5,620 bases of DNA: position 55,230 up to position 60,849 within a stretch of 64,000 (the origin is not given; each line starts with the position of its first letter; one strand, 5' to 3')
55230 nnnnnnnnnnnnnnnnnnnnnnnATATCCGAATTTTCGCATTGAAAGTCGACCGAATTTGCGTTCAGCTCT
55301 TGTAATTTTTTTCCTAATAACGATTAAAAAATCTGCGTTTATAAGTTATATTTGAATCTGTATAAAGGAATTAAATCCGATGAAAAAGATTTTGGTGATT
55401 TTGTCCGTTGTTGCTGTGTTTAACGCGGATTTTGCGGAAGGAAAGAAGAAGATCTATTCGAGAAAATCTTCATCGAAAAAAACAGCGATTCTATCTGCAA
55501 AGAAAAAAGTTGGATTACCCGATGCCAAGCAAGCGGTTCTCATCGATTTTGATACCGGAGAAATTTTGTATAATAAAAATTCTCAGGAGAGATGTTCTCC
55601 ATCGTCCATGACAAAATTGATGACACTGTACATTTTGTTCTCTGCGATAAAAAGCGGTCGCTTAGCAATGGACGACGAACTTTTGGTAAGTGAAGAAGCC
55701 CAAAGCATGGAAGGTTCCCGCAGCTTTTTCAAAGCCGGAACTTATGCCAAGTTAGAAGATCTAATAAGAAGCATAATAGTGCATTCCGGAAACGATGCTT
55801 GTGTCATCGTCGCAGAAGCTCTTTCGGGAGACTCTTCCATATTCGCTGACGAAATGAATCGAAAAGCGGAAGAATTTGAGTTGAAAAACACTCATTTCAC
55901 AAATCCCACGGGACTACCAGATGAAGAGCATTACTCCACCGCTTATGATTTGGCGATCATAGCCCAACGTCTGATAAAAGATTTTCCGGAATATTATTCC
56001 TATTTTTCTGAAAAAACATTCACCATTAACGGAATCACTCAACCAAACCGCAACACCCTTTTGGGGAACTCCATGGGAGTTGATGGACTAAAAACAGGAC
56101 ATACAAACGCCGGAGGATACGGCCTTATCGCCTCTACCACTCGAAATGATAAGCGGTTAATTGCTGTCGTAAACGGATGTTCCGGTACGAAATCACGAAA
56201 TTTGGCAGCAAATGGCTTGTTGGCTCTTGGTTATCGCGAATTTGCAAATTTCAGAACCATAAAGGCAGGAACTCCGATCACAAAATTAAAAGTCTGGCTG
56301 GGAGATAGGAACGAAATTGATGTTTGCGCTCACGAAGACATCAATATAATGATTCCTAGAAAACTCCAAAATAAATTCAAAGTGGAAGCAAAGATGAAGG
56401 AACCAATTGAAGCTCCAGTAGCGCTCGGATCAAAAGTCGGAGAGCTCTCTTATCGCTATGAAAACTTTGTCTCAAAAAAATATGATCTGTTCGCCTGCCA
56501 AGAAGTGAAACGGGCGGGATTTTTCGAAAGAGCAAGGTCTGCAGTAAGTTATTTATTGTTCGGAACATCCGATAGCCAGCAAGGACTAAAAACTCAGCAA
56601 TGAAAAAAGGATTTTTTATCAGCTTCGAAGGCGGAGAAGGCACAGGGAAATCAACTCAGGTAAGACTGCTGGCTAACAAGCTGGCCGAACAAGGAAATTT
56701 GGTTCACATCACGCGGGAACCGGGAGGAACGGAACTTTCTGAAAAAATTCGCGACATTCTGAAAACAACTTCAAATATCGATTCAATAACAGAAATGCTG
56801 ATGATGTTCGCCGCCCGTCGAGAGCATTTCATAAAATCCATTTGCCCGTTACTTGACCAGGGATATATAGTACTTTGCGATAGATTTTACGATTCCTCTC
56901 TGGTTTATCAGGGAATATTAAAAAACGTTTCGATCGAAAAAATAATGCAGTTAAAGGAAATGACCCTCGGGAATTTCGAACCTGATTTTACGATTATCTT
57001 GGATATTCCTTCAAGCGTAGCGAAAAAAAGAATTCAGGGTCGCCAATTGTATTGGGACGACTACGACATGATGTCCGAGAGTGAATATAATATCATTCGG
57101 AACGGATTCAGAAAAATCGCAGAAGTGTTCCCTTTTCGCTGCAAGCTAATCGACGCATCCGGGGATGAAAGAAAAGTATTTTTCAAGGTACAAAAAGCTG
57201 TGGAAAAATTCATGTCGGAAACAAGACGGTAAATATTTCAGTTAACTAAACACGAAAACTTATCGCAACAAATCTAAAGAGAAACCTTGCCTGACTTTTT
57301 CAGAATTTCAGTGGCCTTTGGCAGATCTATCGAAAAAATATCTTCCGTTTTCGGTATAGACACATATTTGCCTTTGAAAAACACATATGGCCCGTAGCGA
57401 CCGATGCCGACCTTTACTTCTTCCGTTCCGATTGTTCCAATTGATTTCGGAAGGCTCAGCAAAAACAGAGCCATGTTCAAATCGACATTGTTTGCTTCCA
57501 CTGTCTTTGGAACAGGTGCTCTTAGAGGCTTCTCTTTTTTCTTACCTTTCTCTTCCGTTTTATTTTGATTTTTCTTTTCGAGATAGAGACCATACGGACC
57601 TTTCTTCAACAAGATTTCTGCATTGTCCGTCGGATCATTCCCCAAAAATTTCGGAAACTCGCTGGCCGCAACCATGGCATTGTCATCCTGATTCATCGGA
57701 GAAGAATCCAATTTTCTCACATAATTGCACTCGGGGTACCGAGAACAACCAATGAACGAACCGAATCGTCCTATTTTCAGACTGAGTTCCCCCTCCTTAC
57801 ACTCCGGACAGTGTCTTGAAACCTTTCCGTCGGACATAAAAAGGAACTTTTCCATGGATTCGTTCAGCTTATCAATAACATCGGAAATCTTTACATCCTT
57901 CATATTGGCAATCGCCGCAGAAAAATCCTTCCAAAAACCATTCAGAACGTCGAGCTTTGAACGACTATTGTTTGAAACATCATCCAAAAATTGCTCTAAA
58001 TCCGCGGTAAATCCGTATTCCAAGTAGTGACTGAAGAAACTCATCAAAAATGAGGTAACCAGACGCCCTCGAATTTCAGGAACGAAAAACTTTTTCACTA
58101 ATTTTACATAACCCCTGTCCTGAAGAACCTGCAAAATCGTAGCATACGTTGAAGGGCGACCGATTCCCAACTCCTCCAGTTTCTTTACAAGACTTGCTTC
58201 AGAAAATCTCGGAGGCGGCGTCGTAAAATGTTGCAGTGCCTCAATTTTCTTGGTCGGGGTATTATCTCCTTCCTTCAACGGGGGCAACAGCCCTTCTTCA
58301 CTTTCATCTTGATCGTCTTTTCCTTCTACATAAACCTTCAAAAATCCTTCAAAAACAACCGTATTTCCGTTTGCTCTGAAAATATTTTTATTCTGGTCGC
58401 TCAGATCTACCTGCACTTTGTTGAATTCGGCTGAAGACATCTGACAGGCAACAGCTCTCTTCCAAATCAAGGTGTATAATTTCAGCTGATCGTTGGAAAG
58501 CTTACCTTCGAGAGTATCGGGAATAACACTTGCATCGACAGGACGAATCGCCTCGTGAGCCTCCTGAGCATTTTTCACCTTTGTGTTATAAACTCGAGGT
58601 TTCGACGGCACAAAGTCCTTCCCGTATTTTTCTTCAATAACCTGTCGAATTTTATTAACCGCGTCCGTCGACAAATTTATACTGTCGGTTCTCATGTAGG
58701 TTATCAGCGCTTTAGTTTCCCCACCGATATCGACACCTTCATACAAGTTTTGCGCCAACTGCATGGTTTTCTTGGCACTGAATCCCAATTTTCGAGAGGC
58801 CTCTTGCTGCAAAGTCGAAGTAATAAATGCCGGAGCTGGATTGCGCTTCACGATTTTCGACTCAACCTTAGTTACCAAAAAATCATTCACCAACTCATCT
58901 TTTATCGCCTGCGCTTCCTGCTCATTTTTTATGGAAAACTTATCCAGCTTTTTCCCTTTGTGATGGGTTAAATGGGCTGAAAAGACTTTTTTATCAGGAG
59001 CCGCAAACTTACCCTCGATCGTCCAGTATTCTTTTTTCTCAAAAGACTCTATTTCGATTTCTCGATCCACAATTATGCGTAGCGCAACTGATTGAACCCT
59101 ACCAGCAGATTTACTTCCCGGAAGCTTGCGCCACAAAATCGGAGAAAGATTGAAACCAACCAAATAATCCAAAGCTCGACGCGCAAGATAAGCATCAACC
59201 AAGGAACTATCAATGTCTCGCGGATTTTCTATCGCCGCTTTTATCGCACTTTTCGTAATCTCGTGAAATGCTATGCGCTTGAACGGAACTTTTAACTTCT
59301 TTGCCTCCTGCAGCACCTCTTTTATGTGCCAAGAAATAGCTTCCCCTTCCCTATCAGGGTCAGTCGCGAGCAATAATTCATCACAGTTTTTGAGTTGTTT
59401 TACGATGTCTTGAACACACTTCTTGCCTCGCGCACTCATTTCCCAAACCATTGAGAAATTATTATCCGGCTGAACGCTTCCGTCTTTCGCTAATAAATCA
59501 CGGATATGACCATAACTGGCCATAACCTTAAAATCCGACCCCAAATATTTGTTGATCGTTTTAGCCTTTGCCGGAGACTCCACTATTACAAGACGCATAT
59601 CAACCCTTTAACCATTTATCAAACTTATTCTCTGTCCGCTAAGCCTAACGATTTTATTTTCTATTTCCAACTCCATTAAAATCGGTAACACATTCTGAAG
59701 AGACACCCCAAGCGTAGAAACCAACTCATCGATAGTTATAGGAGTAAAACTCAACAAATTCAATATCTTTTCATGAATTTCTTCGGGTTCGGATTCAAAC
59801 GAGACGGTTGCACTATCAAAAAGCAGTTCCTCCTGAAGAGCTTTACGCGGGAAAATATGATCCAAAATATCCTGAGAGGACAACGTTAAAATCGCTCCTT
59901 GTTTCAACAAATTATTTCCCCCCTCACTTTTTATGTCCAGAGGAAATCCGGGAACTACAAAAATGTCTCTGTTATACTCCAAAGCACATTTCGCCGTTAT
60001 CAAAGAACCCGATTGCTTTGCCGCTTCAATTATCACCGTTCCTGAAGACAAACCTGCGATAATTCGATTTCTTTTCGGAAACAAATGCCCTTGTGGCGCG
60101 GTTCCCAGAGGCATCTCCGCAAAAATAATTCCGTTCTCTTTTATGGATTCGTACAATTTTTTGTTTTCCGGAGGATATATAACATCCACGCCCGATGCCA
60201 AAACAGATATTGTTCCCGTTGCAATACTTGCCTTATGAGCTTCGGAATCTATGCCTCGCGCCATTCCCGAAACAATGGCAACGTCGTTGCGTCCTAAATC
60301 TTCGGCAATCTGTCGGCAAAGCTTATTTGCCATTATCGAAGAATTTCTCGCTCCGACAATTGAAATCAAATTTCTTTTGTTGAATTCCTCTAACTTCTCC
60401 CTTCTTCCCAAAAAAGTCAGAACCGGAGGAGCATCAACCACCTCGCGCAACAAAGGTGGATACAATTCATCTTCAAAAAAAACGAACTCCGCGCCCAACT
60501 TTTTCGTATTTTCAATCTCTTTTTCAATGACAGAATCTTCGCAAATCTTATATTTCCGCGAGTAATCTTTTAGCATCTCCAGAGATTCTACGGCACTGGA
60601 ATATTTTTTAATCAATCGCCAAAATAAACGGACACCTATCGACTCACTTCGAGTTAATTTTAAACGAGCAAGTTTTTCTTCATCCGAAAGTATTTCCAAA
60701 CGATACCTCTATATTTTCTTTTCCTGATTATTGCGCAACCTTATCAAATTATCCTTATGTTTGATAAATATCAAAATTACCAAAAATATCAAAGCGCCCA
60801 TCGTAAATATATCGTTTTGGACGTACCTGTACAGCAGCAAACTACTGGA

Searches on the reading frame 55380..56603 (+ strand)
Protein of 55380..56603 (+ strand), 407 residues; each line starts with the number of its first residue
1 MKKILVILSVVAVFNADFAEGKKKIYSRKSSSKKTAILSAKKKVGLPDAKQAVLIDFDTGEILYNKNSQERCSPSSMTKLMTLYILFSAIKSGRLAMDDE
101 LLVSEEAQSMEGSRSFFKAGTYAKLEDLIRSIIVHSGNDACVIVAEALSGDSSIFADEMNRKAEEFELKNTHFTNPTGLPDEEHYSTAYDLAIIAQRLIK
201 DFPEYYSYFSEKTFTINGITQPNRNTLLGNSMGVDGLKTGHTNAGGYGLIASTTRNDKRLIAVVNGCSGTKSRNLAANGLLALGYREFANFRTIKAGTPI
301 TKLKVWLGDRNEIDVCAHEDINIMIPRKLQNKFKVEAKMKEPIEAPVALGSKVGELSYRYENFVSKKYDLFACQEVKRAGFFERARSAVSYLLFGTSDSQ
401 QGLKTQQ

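Call 7: search_protein_families(library=pfam, proteins=[window:55380-56603:+], max_evalue=0.001)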
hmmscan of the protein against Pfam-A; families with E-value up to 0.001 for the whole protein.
window:55380-56603:+ (407 aa): 3 families
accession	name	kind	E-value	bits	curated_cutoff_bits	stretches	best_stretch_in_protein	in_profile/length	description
PF00768.25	Peptidase_S11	-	4.4e-73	246.1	27.6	1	48-266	11-236/239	D-alanyl-D-alanine carboxypeptidase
PF07943.18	PBP5_C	-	1.1e-15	57.9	21.2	1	288-378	1-91/91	Penicillin-binding protein 5, C-terminal domain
PF13354.11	Beta-lactamase2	-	3.7e-11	43.2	22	1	53-200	3-148/214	Beta-lactamase enzyme family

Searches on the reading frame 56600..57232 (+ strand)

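Call 7: search_protein_families(library=pfam, proteins=[window:56600-57232:+], max_evalue=0.001)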
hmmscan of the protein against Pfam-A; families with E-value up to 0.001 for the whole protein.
window:56600-57232:+ (210 aa): 2 families
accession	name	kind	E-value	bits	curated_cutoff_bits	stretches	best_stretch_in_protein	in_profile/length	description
PF02223.23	Thymidylate_kin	-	1.7e-44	152.2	27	1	9-193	1-181/185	Thymidylate kinase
PF13521.12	AAA_28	-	7.2e-05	23.5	27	1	7-105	2-91/164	AAA domain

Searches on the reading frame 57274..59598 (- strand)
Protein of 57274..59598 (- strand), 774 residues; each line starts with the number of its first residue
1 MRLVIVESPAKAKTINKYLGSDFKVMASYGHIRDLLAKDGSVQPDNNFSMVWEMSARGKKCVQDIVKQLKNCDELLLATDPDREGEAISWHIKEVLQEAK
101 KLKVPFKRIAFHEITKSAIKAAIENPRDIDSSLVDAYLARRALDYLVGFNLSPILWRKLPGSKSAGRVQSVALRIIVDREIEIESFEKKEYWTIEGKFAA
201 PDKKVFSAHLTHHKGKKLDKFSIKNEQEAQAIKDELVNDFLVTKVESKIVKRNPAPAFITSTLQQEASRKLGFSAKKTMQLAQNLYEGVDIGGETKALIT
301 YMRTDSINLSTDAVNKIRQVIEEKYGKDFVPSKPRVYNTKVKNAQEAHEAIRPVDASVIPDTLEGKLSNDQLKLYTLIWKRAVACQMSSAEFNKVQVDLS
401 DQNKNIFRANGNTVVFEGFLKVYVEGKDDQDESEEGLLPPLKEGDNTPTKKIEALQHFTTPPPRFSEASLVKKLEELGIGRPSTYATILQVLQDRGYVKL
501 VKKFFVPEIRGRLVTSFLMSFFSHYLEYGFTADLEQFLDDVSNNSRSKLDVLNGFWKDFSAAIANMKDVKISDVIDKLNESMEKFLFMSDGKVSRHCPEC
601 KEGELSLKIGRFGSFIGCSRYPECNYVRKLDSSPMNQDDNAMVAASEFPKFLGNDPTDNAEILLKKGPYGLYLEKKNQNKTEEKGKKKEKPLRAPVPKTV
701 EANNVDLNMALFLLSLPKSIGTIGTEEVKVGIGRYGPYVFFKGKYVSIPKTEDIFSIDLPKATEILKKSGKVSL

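Call 7: search_protein_families(library=pfam, proteins=[window:57274-59598:-], max_evalue=0.001)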
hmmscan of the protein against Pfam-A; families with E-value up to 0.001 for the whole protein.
window:57274-59598:- (774 aa): 4 families
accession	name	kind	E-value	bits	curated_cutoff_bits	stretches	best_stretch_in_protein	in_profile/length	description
PF01131.25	Topoisom_bac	-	4.2e-125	418.4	35.1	1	129-552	2-410/411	DNA topoisomerase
PF13368.11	Toprim_C_rpt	-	1.6e-21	76.4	22.3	2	726-768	6-48/57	Topoisomerase C-terminal repeat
PF01751.28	Toprim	-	8.4e-20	71.2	23.1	1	3-114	2-96/96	Toprim domain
PF01396.24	Zn_ribbon_Top1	-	1.2e-14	54.3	32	1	595-632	2-38/39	Topoisomerase DNA binding C4 zinc finger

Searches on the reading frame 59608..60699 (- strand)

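Call 11: search_protein_families(library=pfam, proteins=[window:59608-60699:-], max_evalue=0.001)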
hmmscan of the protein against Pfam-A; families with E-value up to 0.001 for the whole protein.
window:59608-60699:- (363 aa): 3 families
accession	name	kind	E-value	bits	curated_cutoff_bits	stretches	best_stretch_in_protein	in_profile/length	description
PF02481.21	DNA_processg_A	-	1.1e-66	224.5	29.6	1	65-271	2-209/212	DNA recombination-mediator protein A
PF17782.7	DprA_WH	-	6.6e-13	48.9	22.9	1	303-356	8-61/61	DprA winged helix domain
PF21102.3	DprA_N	-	3.8e-12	46.2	22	1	6-63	1-63/64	DprA-like N-terminal HHH domain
